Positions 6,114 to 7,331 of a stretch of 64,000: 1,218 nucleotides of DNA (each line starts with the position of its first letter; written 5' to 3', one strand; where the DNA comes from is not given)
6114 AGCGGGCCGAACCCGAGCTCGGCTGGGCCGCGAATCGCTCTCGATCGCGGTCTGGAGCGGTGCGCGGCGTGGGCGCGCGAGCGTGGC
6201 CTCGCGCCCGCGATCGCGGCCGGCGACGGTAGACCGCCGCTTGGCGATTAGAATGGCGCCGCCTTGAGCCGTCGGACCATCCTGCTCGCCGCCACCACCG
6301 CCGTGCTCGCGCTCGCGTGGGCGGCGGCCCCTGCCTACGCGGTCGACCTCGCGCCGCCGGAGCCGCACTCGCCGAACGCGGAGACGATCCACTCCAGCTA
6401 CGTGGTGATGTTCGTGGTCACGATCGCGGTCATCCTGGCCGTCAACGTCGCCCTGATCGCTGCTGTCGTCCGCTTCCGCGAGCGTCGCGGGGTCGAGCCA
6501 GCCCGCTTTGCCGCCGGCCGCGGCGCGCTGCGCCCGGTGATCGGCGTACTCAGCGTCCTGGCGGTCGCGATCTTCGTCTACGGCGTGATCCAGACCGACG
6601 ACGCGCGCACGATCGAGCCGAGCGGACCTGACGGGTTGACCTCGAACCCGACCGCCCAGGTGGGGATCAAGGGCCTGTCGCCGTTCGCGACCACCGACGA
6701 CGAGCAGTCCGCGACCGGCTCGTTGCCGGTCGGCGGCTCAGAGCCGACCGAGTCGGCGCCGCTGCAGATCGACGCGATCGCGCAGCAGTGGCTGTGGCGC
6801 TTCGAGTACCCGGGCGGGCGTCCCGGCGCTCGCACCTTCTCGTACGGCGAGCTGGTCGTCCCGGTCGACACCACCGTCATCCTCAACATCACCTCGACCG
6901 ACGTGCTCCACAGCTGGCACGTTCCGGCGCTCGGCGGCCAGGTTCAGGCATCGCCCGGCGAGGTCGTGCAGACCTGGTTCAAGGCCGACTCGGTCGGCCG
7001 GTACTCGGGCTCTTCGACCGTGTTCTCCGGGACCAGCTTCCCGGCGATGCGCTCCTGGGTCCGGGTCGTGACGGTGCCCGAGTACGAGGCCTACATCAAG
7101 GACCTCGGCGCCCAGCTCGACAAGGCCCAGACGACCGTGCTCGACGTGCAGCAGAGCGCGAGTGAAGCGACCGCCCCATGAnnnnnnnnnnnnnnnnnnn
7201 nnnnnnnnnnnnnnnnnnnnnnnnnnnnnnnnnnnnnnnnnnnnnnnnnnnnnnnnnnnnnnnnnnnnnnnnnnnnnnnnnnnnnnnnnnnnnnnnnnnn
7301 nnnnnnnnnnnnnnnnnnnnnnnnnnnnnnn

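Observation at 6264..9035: Heme-copper oxidase subunit I/II paralogue pair in which every redox-metal ligand is substituted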

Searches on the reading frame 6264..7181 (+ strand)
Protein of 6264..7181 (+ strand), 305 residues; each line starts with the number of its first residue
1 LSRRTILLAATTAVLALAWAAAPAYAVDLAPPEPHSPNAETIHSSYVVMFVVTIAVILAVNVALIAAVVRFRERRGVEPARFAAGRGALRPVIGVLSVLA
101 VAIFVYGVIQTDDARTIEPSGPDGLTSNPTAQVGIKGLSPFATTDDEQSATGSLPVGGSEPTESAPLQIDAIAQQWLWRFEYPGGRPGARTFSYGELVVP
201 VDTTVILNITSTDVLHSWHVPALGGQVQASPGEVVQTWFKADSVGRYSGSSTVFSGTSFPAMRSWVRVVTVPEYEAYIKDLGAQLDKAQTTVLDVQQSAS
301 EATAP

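Call 7: search_protein_families(library=pfam, proteins=[window:6264-7181:+], max_evalue=0.01)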
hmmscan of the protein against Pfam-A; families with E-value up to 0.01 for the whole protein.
window:6264-7181:+ (305 aa): 1 family
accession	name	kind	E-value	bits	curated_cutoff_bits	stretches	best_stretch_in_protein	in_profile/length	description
PF00116.26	COX2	-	3.3e-15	56.5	22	1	196-262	47-113/120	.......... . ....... subunit II, periplasmic domain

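Call 14: search_protein_families(library=ncbifam, proteins=[window:6264-7181:+], max_evalue=0.001)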
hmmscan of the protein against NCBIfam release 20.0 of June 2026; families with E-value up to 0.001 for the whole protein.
window:6264-7181:+ (305 aa): 5 families
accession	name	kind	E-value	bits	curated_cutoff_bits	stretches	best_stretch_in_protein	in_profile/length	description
TIGR02866.1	CoxB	equivalog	1.5e-34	119.3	147.7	1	163-278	88-201/202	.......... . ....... subunit II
NF050117.1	aa3_CtaC_Actin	exception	3.8e-19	68.9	250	1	165-279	118-243/244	aa3-type cytochrome oxidase subunit II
TIGR01433.1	CyoA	equivalog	2.7e-18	66.2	266.2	1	163-278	111-222/226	ubiquinol oxidase subunit II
TIGR01432.1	QOXA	equivalog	6e-17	61.7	240.95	1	163-280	112-225/227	cytochrome aa3 quinol oxidase subunit II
NF007816.0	PRK10525.1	equivalog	1e-15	57.7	511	1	163-276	123-230/318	cytochrome o ubiquinol oxidase subunit II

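Call 30: find_homologous_proteins(query=window:6264-7178:+, max_evalue=0.00001)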
Query window:6264-7178:+ (305 aa): 1355 proteins with E <= 0.00001 among 8000 candidates; the best 120 are listed.
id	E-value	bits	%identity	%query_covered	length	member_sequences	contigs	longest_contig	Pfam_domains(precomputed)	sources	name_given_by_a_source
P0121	3.2e-186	636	98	100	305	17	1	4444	PF00116.27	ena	-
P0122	6.0e-153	526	80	97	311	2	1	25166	PF00116.27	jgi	-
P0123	3.7e-150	517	79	97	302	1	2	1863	PF00116.27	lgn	-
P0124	7.3e-150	516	78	97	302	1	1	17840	PF00116.27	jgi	jgi:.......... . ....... subunit 2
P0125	7.5e-150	516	78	97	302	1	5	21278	PF00116.27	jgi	jgi:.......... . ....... subunit 2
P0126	2.1e-148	512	80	97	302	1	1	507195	PF00116.27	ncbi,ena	-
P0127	4.3e-148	511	78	97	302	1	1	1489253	PF00116.27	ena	-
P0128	4.1e-147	507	78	97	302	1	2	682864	PF00116.27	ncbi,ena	-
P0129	1.9e-145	502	77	97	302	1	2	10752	PF00116.27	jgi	jgi:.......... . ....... subunit 2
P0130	4.6e-145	501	77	97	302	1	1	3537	PF00116.27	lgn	-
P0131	5.0e-143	494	75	98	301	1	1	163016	PF00116.27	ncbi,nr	ncbi:MAG: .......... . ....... subunit [Solirubrobacterales bacterium]|nr:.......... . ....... subun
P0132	1.0e-142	493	74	98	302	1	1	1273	PF00116.27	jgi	jgi:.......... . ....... subunit 2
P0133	1.0e-142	493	75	98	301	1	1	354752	PF00116.27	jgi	jgi:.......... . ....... subunit 2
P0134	1.0e-141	490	74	98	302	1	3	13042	PF00116.27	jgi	jgi:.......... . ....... subunit 2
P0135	9.0e-139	480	75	97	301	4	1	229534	PF00116.27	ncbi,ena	-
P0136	1.5e-138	479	72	100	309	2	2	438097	PF00116.27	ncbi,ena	-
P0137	1.5e-137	476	74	98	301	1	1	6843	PF00116.27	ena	-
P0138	1.5e-137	476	74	98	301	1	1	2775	PF00116.27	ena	-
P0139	4.4e-137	474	74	96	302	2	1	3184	PF00116.27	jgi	jgi:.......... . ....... subunit 2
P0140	2.8e-136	472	71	97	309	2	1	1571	PF00116.27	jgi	jgi:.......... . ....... subunit 2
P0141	9.9e-136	470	73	98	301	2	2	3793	PF00116.27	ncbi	-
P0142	1.8e-135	469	73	98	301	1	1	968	PF00116.27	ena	-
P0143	2.0e-135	469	75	86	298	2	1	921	PF00116.27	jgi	jgi:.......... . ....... subunit 2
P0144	9.2e-135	467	68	100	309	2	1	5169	PF00116.27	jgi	jgi:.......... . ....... subunit 2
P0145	3.4e-134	465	74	97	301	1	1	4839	PF00116.27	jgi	jgi:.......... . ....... subunit 2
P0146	3.6e-134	465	72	97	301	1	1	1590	PF00116.27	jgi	jgi:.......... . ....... subunit II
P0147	6.2e-134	464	71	89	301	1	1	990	PF00116.27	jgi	-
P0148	1.2e-133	463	69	100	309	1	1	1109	PF00116.27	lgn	-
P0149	1.4e-133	463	72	99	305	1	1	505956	PF00116.27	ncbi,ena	-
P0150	3.8e-133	462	69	99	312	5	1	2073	PF00116.27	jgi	jgi:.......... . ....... subunit 2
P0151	4.4e-133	461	72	89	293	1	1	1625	PF00116.27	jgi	jgi:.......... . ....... subunit 2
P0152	7.8e-133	460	66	100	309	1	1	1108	PF00116.27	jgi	-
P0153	9.5e-133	460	71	96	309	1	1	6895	PF00116.27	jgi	jgi:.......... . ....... subunit 2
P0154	4.2e-132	458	67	100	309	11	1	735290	PF00116.27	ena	-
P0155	1.6e-131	456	68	91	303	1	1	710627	PF00116.27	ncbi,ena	-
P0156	3.1e-131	455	71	91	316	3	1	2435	PF00116.27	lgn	-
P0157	4.2e-131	455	69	99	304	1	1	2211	PF00116.27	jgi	jgi:heme/copper-type cytochrome/quinol oxidase subunit 2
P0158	7.0e-131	454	68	98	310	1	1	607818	PF00116.27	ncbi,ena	-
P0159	7.7e-131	454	70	91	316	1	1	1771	PF00116.27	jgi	jgi:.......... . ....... subunit II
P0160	8.0e-131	454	70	98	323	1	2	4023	PF00116.27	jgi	jgi:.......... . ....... subunit II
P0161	8.0e-131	454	70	97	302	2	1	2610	PF00116.27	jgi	jgi:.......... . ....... subunit 2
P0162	1.4e-130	453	70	89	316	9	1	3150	PF00116.27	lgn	-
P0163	2.2e-130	452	70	97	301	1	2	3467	PF00116.27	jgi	jgi:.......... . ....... subunit 2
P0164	3.0e-130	452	71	99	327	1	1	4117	PF00116.27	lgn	-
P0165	3.3e-130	452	71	98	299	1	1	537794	PF00116.27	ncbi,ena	-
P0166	1.0e-129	450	72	92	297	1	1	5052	PF00116.27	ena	-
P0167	1.1e-129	450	68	97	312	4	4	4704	PF00116.27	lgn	-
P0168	1.3e-129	450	74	89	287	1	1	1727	PF00116.27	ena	-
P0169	1.5e-129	450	67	100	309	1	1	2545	PF00116.27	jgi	jgi:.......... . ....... subunit II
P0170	2.0e-129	449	68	99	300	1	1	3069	PF00116.27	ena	-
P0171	4.6e-129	448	69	91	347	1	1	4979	PF00116.27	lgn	-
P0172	5.3e-129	448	72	92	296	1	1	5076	PF00116.27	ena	-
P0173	6.2e-129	448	70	91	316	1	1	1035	PF00116.27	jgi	jgi:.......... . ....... subunit 2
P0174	6.8e-129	448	72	92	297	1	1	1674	PF00116.27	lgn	-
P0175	7.5e-129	447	70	98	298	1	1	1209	PF00116.27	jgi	jgi:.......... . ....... subunit II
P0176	8.5e-129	447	71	99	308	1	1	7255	PF00116.27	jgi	jgi:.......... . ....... subunit II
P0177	1.3e-128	447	70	91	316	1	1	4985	PF00116.27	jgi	jgi:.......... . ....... subunit II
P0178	1.4e-128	446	68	99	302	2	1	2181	PF00116.27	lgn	-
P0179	1.8e-128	446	72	88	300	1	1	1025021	PF00116.27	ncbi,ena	-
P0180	2.1e-128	446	69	91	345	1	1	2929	PF00116.27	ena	-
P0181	3.0e-128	445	70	99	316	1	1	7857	PF00116.27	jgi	jgi:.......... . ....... subunit 2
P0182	3.7e-128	445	68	98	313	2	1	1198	PF00116.27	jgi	jgi:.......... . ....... subunit 2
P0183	9.1e-128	444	69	98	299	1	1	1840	PF00116.27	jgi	jgi:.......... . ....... subunit 2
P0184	1.1e-127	444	70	91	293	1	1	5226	PF00116.27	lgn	-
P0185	1.5e-127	443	70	99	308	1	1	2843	PF00116.27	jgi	jgi:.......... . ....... subunit 2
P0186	1.8e-127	443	70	89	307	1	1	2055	PF00116.27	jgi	jgi:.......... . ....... subunit 2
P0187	2.5e-127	442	71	93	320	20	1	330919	PF00116.27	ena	-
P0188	3.2e-127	442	68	91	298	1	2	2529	PF00116.27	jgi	jgi:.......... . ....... subunit II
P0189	5.0e-127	441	71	89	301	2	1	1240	PF00116.27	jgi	jgi:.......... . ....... subunit II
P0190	5.8e-127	441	71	89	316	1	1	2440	PF00116.27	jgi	jgi:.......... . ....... subunit 2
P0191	6.7e-127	441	71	98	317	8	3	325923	PF00116.27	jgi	jgi:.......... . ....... subunit 2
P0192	7.5e-127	441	71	96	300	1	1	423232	PF00116.27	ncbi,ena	-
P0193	1.2e-126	440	69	95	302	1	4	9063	PF00116.27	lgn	-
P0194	1.2e-126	440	66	99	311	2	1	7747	PF00116.27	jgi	jgi:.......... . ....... subunit 2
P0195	3.2e-126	439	70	91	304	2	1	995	PF00116.27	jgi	-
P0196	4.9e-126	438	67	96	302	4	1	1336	PF00116.27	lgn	-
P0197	9.8e-126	437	80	81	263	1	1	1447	PF00116.27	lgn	-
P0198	1.3e-125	437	67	88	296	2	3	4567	PF00116.27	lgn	-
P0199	1.8e-125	436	68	98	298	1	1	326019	PF00116.27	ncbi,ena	-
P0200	4.7e-125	435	68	90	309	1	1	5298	PF00116.27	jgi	jgi:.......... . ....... subunit 2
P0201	4.7e-125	435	67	99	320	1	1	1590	PF00116.27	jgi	jgi:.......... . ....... subunit 2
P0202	7.3e-125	434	68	97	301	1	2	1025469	PF00116.27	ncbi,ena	-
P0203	1.2e-124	434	68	91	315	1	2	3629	PF00116.27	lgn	-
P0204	1.4e-124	433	67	90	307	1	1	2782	PF00116.27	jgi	jgi:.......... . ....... subunit II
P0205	2.0e-124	433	69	89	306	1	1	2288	PF00116.27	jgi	jgi:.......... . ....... subunit 2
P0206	3.6e-124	432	70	93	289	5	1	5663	PF00116.27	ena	-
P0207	4.5e-124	432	66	97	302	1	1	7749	PF00116.27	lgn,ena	-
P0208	4.6e-124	432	67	97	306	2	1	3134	PF00116.27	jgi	jgi:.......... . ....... subunit II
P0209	5.6e-124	431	66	97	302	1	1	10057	PF00116.27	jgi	-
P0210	5.8e-124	431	71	91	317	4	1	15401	PF00116.27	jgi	jgi:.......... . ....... subunit 2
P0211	5.8e-124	431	66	99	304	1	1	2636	PF00116.27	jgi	jgi:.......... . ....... subunit II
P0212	1.3e-123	430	65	99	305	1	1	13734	PF00116.27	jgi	jgi:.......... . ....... subunit 2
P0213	1.3e-123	430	66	98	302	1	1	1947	PF00116.27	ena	-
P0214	1.6e-123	430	66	97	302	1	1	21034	PF00116.27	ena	-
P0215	1.6e-123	430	66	97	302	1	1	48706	PF00116.27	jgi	-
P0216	2.1e-123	430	65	98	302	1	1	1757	PF00116.27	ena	-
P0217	2.4e-123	429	67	96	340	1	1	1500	PF00116.27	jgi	jgi:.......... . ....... subunit II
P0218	2.4e-123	429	70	90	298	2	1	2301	PF00116.27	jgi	-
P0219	3.2e-123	429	68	96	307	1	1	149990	PF00116.27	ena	-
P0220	3.2e-123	429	69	89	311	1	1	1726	PF00116.27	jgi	jgi:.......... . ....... subunit 2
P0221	4.0e-123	429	67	97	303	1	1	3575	PF00116.27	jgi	jgi:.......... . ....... subunit II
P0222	4.0e-123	429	69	91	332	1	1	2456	PF00116.27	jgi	jgi:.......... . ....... subunit 2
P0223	5.7e-123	428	68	91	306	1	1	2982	PF00116.27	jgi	jgi:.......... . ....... subunit 2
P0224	5.8e-123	428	66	95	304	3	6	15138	PF00116.27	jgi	jgi:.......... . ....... subunit II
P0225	6.9e-123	428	66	91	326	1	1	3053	PF00116.27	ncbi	-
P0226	9.3e-123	427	65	98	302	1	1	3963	PF00116.27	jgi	-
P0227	1.0e-122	427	71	91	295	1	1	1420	PF00116.27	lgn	-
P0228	1.2e-122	427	69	94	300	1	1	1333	PF00116.27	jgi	jgi:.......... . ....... subunit 2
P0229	2.0e-122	426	67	91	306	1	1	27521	PF00116.27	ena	-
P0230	2.3e-122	426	66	91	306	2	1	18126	PF00116.27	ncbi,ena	-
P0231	3.0e-122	426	65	97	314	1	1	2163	PF00116.27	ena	-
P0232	3.7e-122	425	66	97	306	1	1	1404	PF00116.27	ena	-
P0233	4.9e-122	425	65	97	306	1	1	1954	PF00116.27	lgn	-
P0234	5.1e-122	425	65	97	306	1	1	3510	PF00116.27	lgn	-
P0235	6.1e-122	425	65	97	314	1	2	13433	PF00116.27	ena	-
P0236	7.2e-122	424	65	97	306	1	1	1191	PF00116.27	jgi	jgi:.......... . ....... subunit II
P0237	7.6e-122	424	65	97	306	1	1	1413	PF00116.27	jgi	jgi:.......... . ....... subunit II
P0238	8.5e-122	424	66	90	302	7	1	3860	PF00116.27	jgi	jgi:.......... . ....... subunit 2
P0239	1.1e-121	424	65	97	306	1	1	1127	PF00116.27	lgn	-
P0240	1.4e-121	424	65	97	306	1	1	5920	PF00116.27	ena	-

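Call 82: search_solved_structures(query=window:6264-7178:+, max_evalue=0.00001, show_alignments=1)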
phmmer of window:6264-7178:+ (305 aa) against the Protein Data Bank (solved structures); distinct sequences matched with E-value up to 0.00001: 34.
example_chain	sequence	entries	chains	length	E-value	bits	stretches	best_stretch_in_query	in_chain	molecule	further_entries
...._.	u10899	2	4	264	6.8e-19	71.7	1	197-280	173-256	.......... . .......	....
2gsm_B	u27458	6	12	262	7.1e-19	71.6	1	36-279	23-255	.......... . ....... subunit 2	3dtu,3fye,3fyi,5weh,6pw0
6ci0_B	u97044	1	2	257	1e-18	71.1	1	36-279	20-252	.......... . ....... subunit 2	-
6pw1_B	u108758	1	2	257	1.1e-18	71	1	197-279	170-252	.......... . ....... subunit 2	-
3om3_B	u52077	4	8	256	1.1e-18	71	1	197-279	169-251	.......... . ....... subunit 2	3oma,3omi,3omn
1qle_B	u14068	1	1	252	3.9e-18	69.2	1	196-279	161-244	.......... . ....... POLYPEPTIDE II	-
1ar1_B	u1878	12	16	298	4e-18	69.2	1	196-279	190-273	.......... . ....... | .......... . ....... subunit 2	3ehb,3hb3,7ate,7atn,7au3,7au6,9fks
6kob_B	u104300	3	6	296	6e-15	58.7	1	162-284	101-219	Quinol oxidase subunit 2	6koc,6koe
4txv_B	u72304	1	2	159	7.4e-15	58.4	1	164-280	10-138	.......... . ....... subunit 2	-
4w9z_A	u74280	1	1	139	3.1e-14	56.4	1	165-279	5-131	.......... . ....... subunit 2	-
8f68_B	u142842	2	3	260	2e-12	50.5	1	163-279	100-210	Cytochrome bo(3) ubiquinol oxidase subunit 2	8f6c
7cub_B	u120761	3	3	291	3.4e-12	49.7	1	163-279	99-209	Cytochrome bo(3) ubiquinol oxidase subunit 2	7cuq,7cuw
1fft_B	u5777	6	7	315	3.5e-12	49.7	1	163-278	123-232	UBIQUINOL OXIDASE | Ubiquinol oxidase subunit 2 | Cytochrome bo(3) ubiquinol oxidase subunit 2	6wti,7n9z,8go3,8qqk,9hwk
1cyw_A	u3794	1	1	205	3.9e-12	49.5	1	163-279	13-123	CYOA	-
7xmc_B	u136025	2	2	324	4e-12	49.5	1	163-278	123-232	Ubiquinol oxidase subunit 2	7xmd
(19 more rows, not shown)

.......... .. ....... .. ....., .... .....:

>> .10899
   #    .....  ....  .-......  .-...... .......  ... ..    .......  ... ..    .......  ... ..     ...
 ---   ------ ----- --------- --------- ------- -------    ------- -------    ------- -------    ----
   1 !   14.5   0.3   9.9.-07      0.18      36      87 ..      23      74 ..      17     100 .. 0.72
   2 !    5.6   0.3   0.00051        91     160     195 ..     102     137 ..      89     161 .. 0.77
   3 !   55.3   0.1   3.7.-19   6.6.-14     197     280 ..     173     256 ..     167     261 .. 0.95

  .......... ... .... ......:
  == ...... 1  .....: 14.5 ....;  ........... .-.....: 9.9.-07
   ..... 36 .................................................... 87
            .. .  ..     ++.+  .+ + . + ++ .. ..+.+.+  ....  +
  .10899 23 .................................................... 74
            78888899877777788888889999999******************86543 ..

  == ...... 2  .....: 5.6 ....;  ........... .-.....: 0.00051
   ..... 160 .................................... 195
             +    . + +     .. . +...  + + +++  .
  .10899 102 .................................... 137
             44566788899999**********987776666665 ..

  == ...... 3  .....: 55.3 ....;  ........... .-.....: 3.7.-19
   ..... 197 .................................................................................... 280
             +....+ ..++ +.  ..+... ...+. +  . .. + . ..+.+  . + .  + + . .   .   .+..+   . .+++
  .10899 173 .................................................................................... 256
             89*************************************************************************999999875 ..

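Call 88: predict_structure(alignment_id=A5)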
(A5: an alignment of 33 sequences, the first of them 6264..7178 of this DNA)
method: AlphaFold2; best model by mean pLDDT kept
length: 305 residues; sequences in the alignment: 33
mean_pLDDT: 55.0   pTM: 0.47
mean pLDDT of the five models: 55.0, 54.9, 54.9, 49.4, 46.4
residues with pLDDT >= 90: 0; 70-90: 51; 50-70: 153; < 50: 101
segments of 3 or more residues with pLDDT < 50: 21-37, 78-85, 111-114, 128-166, 170-194, 256-259, 303-305
pLDDT, mean of each block of 10 residues (from residue 1): 64 62 39 48 61 71 68 55 51 69 63 54 54 28 26 31 45 36 31 54 68 61 64 65 74 51 67 72 59 60 50
secondary structure, 60 per line:
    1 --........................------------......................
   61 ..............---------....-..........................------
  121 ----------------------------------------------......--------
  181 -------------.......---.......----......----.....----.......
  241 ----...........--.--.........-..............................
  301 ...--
elements in order: H3-26 H39-74 H84-87 H89-114 E167-172 E194-200 E204-210 E215-220 E225-229 E234-240 E245-255 E261-269 H271-303
